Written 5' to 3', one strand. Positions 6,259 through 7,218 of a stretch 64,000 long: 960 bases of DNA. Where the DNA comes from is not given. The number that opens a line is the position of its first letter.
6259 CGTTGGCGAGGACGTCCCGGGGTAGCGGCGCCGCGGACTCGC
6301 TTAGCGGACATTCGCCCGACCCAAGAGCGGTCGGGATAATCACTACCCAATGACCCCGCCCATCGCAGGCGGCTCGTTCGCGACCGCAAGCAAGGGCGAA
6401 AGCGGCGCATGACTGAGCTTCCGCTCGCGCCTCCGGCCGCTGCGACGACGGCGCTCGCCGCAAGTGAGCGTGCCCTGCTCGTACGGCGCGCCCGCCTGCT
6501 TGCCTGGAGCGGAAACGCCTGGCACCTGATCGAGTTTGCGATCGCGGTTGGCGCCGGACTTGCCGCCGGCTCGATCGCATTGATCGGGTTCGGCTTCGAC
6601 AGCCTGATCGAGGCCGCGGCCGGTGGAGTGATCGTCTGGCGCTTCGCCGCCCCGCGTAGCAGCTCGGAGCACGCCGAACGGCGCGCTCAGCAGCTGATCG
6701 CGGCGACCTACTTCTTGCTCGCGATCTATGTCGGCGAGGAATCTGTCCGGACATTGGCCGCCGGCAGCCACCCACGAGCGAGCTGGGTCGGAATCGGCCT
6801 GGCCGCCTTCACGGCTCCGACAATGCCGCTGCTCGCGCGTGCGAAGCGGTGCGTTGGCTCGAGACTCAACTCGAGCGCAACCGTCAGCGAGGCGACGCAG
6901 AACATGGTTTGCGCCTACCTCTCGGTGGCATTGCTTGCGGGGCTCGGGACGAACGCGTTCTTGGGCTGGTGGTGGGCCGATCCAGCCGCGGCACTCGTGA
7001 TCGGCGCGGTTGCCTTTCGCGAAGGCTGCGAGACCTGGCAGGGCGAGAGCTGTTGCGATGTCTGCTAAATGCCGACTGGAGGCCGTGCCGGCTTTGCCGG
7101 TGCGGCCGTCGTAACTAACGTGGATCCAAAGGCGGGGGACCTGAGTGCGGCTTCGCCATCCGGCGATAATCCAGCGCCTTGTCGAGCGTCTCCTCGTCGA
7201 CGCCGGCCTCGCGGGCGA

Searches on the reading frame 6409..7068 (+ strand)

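Call 59: search_protein_families(library=pfam, proteins=[window:6409-7068:+], max_evalue=0.001)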
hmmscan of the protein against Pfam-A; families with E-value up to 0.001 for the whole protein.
window:6409-7068:+ (219 aa): 1 family
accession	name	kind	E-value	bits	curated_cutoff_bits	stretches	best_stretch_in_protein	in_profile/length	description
PF01545.26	Cation_efflux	-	2.9e-07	30.9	26.6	1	43-206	12-186/198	Cation efflux family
